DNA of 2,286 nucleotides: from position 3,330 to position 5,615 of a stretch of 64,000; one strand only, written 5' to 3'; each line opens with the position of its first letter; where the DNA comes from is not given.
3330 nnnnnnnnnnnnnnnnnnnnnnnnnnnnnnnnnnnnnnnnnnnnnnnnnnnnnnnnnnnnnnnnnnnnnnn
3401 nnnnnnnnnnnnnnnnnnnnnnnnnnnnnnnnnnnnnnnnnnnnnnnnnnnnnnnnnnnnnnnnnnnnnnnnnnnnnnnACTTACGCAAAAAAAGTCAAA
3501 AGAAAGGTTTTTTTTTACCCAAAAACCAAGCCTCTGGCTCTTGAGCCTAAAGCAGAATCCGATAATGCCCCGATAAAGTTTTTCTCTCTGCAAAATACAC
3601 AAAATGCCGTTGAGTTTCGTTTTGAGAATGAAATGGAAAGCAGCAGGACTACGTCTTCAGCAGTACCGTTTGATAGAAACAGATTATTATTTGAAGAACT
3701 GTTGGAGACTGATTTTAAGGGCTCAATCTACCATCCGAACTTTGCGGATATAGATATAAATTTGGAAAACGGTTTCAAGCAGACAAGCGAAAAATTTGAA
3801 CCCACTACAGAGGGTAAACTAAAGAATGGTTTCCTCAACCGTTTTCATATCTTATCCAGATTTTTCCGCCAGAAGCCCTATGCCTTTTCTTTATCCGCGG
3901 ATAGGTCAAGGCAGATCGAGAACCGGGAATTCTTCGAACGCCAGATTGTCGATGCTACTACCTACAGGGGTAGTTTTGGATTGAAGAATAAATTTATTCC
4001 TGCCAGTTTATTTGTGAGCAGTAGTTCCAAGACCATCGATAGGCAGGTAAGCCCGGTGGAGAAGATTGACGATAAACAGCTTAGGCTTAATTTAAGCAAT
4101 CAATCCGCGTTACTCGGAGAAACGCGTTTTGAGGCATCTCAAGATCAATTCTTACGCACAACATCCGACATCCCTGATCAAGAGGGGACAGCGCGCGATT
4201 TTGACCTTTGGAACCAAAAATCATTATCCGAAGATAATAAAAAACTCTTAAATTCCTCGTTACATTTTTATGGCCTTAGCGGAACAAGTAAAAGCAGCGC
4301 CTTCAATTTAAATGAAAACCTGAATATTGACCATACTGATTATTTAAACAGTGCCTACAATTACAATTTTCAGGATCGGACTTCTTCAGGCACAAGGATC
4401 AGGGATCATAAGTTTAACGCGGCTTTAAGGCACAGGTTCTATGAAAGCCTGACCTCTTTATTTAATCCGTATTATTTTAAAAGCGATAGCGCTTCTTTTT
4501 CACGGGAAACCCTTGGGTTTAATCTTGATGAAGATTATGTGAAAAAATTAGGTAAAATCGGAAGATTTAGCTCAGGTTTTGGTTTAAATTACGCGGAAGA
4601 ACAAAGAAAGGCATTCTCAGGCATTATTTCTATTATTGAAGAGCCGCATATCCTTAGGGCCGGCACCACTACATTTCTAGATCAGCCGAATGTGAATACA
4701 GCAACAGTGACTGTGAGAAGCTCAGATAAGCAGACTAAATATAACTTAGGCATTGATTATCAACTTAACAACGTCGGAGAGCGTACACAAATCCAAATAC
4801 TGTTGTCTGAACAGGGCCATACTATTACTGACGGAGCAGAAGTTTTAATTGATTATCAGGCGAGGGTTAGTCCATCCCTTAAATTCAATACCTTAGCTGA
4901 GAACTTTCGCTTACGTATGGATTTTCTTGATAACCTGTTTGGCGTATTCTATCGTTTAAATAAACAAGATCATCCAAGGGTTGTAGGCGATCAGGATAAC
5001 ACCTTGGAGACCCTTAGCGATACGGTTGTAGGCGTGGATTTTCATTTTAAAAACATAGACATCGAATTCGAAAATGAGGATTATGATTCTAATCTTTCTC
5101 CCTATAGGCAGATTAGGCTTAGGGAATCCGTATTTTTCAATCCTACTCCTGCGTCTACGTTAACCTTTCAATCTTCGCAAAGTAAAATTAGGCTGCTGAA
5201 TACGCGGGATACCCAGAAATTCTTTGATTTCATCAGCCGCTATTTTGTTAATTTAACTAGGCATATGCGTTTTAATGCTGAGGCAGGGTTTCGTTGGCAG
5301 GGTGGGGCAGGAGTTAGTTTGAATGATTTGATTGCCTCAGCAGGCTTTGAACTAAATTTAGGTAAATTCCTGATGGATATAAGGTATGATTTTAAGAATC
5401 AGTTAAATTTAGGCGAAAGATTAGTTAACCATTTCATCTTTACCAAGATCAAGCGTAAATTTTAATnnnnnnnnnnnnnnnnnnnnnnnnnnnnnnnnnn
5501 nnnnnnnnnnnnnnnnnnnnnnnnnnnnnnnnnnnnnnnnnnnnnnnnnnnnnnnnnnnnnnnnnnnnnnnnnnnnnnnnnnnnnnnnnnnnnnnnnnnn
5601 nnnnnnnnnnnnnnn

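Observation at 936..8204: Six-gene multiheme cytochrome, NHL-propeller and putative OM-barrel operon: a candidate porin-cytochrome electron conduit of unusual composition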

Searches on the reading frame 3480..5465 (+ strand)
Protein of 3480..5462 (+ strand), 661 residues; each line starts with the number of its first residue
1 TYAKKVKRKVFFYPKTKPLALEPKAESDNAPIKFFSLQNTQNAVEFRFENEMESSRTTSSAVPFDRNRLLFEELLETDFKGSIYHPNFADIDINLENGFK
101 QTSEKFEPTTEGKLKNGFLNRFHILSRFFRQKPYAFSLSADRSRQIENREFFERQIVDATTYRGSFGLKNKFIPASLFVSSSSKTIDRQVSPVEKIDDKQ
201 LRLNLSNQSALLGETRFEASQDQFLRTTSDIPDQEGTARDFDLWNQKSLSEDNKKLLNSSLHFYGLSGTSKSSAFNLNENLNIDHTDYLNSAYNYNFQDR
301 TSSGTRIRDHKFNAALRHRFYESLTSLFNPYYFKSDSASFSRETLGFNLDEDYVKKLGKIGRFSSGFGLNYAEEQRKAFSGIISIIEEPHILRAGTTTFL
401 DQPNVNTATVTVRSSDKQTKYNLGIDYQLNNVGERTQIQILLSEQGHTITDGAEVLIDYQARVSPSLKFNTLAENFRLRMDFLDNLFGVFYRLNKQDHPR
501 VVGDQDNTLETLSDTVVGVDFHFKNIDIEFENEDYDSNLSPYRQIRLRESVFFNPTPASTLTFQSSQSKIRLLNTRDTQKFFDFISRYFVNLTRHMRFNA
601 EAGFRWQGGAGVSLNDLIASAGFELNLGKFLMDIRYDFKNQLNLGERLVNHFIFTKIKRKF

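Call 3: search_protein_families(library=pfam, proteins=[window:3633-5465:+], max_evalue=0.01)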
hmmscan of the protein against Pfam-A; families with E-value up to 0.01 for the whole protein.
window:3633-5465:+ (610 aa): 0 families

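Call 4: search_protein_families(library=ncbifam, proteins=[window:3633-5465:+], max_evalue=0.01)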
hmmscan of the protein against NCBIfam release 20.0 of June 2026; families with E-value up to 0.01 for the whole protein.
window:3633-5465:+ (610 aa): 1 family
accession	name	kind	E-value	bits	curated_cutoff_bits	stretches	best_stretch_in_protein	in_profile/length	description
NF052337.1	tail_tube_6XGR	equivalog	5.8e-08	32.5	60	1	340-435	102-195/245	phage tail tube protein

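Call 7: find_homologous_proteins(query=window:3480-5462:+, max_evalue=0.001)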
Query window:3480-5462:+ (661 aa): 53 proteins with E <= 0.001 among 8000 candidates.
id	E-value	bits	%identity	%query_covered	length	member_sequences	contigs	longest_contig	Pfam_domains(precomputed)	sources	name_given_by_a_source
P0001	0.0e+0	1352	100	92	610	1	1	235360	-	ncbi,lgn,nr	ncbi:MAG: hypothetical protein Q7K98_07915 [Candidatus Omnitrophota bacterium]|nr:hypothetical prote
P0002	6.0e-250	849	60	99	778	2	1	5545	PF27730.1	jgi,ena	-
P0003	4.2e-245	833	58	99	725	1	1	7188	-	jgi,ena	-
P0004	1.0e-234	799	56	99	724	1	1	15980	-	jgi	jgi:hypothetical protein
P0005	1.5e-228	778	58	95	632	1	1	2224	-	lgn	-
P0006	1.0e-226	772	54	100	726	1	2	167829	-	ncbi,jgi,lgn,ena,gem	-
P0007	1.1e-224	766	58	89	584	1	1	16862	-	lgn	-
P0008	1.4e-221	755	55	100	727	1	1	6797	-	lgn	-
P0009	4.4e-221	754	60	86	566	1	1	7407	PF27730.1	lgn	-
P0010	1.1e-218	746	58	89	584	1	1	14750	-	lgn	-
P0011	7.1e-218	743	56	93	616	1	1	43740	-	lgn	-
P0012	2.5e-217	741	52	99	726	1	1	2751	-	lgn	-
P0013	3.9e-217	741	56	90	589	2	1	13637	-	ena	-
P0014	8.4e-217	740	57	90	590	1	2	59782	-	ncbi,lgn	-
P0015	1.4e-213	729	53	95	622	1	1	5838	PF27730.1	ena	-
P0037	7.2e-58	215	28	98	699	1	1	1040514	-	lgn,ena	-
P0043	4.9e-40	156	25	97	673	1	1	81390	-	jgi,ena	jgi:hypothetical protein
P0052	3.0e-15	74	26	49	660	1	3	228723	-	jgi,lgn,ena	-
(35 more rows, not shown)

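Call 12: find_encoding_contigs(protein=P0006, flank=10000, max_places=3)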
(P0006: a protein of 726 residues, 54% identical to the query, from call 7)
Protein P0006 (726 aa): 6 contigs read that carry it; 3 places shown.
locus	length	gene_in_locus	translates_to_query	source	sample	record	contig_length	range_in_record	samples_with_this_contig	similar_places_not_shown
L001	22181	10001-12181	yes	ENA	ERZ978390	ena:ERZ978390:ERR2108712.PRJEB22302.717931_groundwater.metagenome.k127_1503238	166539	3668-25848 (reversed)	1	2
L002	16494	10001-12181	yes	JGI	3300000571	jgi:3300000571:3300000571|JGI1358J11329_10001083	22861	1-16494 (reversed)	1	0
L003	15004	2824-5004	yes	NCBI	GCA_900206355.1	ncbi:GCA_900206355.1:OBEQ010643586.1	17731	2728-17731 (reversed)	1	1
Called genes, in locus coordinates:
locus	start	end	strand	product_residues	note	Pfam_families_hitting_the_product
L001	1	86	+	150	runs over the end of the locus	PF13404:HTH_AsnC-type (faint), PF22451:NirdL-like_HTH, PF17805:AsnC_trans_reg2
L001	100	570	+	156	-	PF22451:NirdL-like_HTH, PF17805:AsnC_trans_reg2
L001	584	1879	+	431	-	PF00202:Aminotran_3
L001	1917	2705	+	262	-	PF03264:Cytochrom_NNT, PF02085:Cytochrom_CIII (faint), PF09699:Paired_CXXCH_1 (faint), PF14522:Cytochrome_C7 (faint), PF14537:Cytochrom_c3_2 (faint)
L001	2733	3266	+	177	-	PF14522:Cytochrome_C7 (faint), PF22113:Mtrc-MtrF_II-IV_dom, PF13435:Cytochrome_C554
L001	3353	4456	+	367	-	PF05140:ResB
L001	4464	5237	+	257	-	PF01578:Cytochrom_C_asm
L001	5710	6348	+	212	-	PF14522:Cytochrome_C7 (faint), PF22113:Mtrc-MtrF_II-IV_dom (faint), PF09699:Paired_CXXCH_1 (faint)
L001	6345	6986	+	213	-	PF14522:Cytochrome_C7 (faint), PF09699:Paired_CXXCH_1 (weak)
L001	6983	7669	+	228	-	PF14522:Cytochrome_C7 (faint), PF09699:Paired_CXXCH_1 (faint)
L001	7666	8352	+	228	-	PF14522:Cytochrome_C7 (faint), PF09699:Paired_CXXCH_1 (faint)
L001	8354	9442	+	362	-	PF17170:DUF5128 (faint), PF01436:NHL (faint), PF08450:SGL (faint), PF25021:TEN_NHL (faint), PF06739:SBBP (faint)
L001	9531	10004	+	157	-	PF02085:Cytochrom_CIII (weak), PF14522:Cytochrome_C7 (faint), PF09699:Paired_CXXCH_1, PF14537:Cytochrom_c3_2 (weak), PF09699:Paired_CXXCH_1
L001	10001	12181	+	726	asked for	-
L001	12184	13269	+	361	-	PF08450:SGL (faint), PF25021:TEN_NHL (faint), PF01731:Arylesterase (faint), PF17170:DUF5128 (weak), PF01436:NHL (weak)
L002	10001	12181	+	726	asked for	-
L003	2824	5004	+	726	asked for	-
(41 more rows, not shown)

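Call 13: find_encoding_contigs(protein=P0037, flank=10000, max_places=1)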
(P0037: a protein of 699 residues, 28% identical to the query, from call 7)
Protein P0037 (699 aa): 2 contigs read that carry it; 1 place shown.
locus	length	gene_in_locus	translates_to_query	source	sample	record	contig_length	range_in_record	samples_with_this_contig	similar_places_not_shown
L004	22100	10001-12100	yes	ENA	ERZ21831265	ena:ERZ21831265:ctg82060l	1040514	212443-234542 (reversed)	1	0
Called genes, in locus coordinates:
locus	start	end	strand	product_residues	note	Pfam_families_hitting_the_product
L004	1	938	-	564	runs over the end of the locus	PF14522:Cytochrome_C7 (faint), PF09699:Paired_CXXCH_1 (faint), PF13435:Cytochrome_C554, PF14537:Cytochrom_c3_2 (faint), PF02335:Cytochrom_C552 (faint)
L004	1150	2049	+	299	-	PF23357:DUF7088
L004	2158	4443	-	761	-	PF13442:Cytochrome_CBB3 (faint), PF14522:Cytochrome_C7 (faint), PF22113:Mtrc-MtrF_II-IV_dom (weak)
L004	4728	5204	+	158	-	PF02082:Rrf2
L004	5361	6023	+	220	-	PF22113:Mtrc-MtrF_II-IV_dom (faint), PF09699:Paired_CXXCH_1 (faint)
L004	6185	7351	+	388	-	PF08450:SGL (faint), PF25021:TEN_NHL (faint), PF01436:NHL (faint), PF06739:SBBP (faint), PF17170:DUF5128 (weak)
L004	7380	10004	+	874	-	-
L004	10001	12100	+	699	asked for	-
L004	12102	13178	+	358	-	PF08450:SGL (faint), PF25021:TEN_NHL (faint), PF17170:DUF5128 (weak), PF01436:NHL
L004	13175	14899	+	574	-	PF13435:Cytochrome_C554 (faint), PF14537:Cytochrom_c3_2 (faint), PF14522:Cytochrome_C7 (faint), PF09699:Paired_CXXCH_1 (weak), PF22113:Mtrc-MtrF_II-IV_dom (weak)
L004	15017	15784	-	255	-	-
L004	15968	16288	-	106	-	-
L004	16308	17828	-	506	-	PF14236:DruA, PF13808:DDE_Tnp_1_assoc, PF01609:DDE_Tnp_1 (weak)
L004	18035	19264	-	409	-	PF00078:RVT_1, PF08388:GIIM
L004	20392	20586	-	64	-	PF02452:PemK_toxin (weak)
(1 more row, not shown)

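Call 14: find_encoding_contigs(protein=P0043, flank=10000, max_places=1)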
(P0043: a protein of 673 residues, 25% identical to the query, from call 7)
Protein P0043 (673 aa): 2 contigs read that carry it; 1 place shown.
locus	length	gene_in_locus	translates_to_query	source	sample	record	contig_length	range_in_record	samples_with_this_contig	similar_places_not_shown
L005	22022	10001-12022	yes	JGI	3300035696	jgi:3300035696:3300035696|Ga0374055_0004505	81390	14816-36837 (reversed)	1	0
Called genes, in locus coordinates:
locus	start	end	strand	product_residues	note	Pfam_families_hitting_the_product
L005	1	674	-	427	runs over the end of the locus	PF08529:NusA_N, PF13184:KH_NusA_1st, PF26594:KH_NusA_2nd, PF14520:HHH_5 (weak)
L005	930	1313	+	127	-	PF01597:GCV_H, PF00364:Biotin_lipoyl (weak)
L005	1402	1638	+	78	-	PF00462:Glutaredoxin, PF13417:GST_N_3 (weak), PF13409:GST_N_2 (weak)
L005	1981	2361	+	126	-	PF00072:Response_reg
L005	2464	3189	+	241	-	PF12728:HTH_17, PF00359:PTS_EIIA_2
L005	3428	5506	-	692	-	PF07973:tRNA_SAD, PF00587:tRNA-synt_2b, PF03129:HGTP_anticodon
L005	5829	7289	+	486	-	PF03477:ATP-cone (faint), PF00485:PRK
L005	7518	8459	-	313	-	-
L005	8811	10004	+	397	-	-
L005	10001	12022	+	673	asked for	-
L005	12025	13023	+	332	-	PF08450:SGL (faint), PF25021:TEN_NHL (faint), PF01436:NHL, PF17170:DUF5128, PF01436:NHL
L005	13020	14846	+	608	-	PF14537:Cytochrom_c3_2 (faint), PF14522:Cytochrome_C7 (faint), PF09699:Paired_CXXCH_1 (weak), PF22113:Mtrc-MtrF_II-IV_dom (weak)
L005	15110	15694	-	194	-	-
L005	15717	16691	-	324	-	PF00106:adh_short, PF01073:3Beta_HSD, PF01370:Epimerase, PF02719:Polysacc_synt_2, PF04321:RmlD_sub_bind, PF08659:KR (weak), PF16363:GDP_Man_Dehyd, PF13460:NAD_binding_10 (weak), +1 more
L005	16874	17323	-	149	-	-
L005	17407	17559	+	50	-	-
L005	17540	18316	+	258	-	PF13431:TPR_17 (faint), PF21033:RMD1-3, PF13414:TPR_11 (faint)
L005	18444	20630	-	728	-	PF00009:GTP_EFTU, PF22042:EF-G_D2, PF03144:GTP_EFTU_D2, PF14492:EFG_III, PF16658:RF3_C, PF03764:EFG_IV, PF00679:EFG_C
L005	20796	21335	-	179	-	PF00578:AhpC-TSA, PF08534:Redoxin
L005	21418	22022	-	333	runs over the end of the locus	PF01757:Acyl_transf_3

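Call 15: find_encoding_contigs(protein=P0052, flank=10000, max_places=1)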
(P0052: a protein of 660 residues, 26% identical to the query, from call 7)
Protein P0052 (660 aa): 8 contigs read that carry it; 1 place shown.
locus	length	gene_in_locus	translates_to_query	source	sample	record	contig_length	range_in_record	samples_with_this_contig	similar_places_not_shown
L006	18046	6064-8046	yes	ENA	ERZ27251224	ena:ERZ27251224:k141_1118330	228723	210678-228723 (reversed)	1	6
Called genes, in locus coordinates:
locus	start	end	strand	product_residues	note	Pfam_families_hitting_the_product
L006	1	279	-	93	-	?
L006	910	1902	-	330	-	PF09459:EB_dh, PF03351:DOMON (faint), PF09459:EB_dh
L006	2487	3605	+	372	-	PF08450:SGL (faint), PF25021:TEN_NHL (faint), PF01731:Arylesterase (faint), PF06739:SBBP (faint), PF24684:Vgb_lyase, PF17170:DUF5128 (weak), PF01436:NHL (weak)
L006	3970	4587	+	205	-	PF14537:Cytochrom_c3_2 (faint), PF09699:Paired_CXXCH_1 (weak)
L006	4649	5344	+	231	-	PF14522:Cytochrome_C7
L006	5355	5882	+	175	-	PF14522:Cytochrome_C7 (weak)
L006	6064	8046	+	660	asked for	-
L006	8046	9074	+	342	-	PF08450:SGL (faint), PF01436:NHL (faint), PF01731:Arylesterase (faint), PF17170:DUF5128 (weak)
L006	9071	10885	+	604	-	PF14522:Cytochrome_C7 (faint), PF14537:Cytochrom_c3_2 (faint), PF09699:Paired_CXXCH_1 (weak)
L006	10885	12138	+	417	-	PF22847:Glyco_hydro_43_rel (faint)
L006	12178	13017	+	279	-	PF14522:Cytochrome_C7 (faint), PF22113:Mtrc-MtrF_II-IV_dom (faint), PF09699:Paired_CXXCH_1 (weak)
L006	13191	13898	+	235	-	PF00027:cNMP_binding, PF13545:HTH_Crp_2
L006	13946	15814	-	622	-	PF13556:HTH_30 (faint), PF26965:MimR_N, PF01590:GAF (weak), PF00158:Sigma54_activat, PF14532:Sigma54_activ_2, PF25601:AAA_lid_14, PF02954:HTH_8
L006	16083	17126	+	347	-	PF08240:ADH_N, PF00107:ADH_zinc_N, PF13602:ADH_zinc_N_2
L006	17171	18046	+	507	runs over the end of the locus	-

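Call 16: predict_structure(alignment_id=A2)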
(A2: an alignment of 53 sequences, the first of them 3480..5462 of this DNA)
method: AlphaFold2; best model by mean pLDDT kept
length: 661 residues; sequences in the alignment: 53
mean_pLDDT: 87.7   pTM: 0.73
mean pLDDT of the five models: 87.7, 86.6, 86.6, 84.8, 83.0
residues with pLDDT >= 90: 427; 70-90: 168; 50-70: 31; < 50: 35
segments of 3 or more residues with pLDDT < 50: 1-29, 444-447
pLDDT, mean of each block of 10 residues (from residue 1): 34 33 43 83 95 81 83 96 89 95 76 82 94 94 77 75 95 92 83 87 93 94 88 89 96 94 93 95 96 97 90 97 95 93 97 92 96 92 88 82 90 83 83 87 58 88 90 97 94 96 79 97 95 95 96 94 96 88 95 95 90 86 96 95 84 96 93
secondary structure, 60 per line:
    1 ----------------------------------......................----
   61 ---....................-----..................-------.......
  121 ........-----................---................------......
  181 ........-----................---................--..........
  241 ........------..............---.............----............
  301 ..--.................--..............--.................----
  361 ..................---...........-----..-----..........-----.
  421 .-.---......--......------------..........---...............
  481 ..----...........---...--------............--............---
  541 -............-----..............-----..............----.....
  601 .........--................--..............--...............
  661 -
elements in order: E35-56 E64-83 E89-106 E114-128 E134-149 E153-168 E175-188 E194-209 E213-228 E231-248 E255-268 E272-284 E289-302 E305-321 E324-337 E340-356 E361-378 E382-392 E405-414 E427-432 E435-440 E453-462 E466-482 E487-497 E501-503 E512-523 E526-537 E542-553 E559-572 E578-591 E596-609 E612-627 E630-643 E646-660

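Call 65: find_encoding_contigs(protein=P0001, flank=1500, max_places=4)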
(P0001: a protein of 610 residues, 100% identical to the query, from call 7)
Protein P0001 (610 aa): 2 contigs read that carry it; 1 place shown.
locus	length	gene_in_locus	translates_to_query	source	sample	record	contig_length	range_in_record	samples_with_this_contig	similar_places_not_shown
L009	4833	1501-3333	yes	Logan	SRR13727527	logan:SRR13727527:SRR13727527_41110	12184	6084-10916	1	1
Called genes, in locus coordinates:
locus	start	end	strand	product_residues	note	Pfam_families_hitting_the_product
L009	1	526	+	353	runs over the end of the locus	PF01436:NHL (faint), PF06739:SBBP (faint), PF25021:TEN_NHL (faint), PF08450:SGL (faint), PF17170:DUF5128 (faint)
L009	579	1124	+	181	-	PF02085:Cytochrom_CIII (faint), PF14522:Cytochrome_C7 (faint), PF09699:Paired_CXXCH_1, PF14537:Cytochrom_c3_2 (faint), PF09699:Paired_CXXCH_1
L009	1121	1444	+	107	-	-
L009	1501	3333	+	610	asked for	-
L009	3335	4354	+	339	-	PF08450:SGL (faint), PF01731:Arylesterase (faint), PF25021:TEN_NHL (faint), PF06739:SBBP (faint), PF17170:DUF5128, PF01436:NHL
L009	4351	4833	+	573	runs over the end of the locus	PF14537:Cytochrom_c3_2 (faint), PF22113:Mtrc-MtrF_II-IV_dom (faint), PF14522:Cytochrome_C7 (faint), PF09699:Paired_CXXCH_1 (weak)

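Call 86: search_protein_representatives(alignment_id=A2)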
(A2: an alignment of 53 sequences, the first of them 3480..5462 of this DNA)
Query: 53 sequences, 657 profile positions. Proteins with E-value up to 0.001 (for the whole library): 3150; up to 1e-10: 2295; up to 1e-30: 1551. The best 150 are listed.
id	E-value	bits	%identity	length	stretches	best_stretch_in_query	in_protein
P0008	3.3e-285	964.3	-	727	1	14-657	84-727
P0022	6.3e-275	930.3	-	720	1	14-657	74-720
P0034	1.2e-222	757.5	-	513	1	145-657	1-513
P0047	5.3e-210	715.8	-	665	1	4-657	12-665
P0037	6.0e-210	715.6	-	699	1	8-657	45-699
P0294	3.2e-207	706.6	-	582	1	76-657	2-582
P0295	9.4e-207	705.1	-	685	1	8-657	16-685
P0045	3.4e-206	703.2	-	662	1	1-657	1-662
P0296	1.4e-204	697.9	-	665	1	23-657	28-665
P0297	5.9e-204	695.8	-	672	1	9-657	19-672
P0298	4.0e-199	679.9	-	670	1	10-657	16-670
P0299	4.2e-194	663.3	-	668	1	9-657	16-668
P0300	4.3e-194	663.3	-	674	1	10-657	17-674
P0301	1.1e-191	655.3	-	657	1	6-657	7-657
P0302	1.4e-191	654.9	-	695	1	15-657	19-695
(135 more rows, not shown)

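Call 95: find_related_loci(query=A6, collection=metagenome_contigs, flank=9000)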
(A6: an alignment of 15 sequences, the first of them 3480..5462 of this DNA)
Query A6 (661 aa) in metagenome_contigs; peptide patterns used: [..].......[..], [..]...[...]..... (x = any residue, [..] = any of these).
238 stretches matched a pattern; 12 encode a relative of the query (tblastn E <= 1e-3); 12 distinct loci.
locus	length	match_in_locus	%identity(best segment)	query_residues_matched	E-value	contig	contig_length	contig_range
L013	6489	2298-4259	60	5-661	0e+0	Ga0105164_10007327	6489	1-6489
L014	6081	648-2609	58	5-661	0e+0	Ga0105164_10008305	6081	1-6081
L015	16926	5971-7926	55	7-661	0e+0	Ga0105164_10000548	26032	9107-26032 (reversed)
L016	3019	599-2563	55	4-661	0e+0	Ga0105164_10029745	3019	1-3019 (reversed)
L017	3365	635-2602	56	1-661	0e+0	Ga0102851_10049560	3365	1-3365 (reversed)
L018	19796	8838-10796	54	7-661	0e+0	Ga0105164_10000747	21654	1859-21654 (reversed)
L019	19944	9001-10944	44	10-661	6e-176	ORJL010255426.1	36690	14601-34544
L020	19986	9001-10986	54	4-661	0e+0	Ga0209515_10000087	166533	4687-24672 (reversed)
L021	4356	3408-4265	48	10-295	3e-70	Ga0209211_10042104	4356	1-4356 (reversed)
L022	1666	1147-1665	60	1-175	9e-62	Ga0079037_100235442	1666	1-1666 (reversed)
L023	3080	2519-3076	56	7-194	1e-58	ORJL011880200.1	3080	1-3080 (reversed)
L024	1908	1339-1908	53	6-195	1e-58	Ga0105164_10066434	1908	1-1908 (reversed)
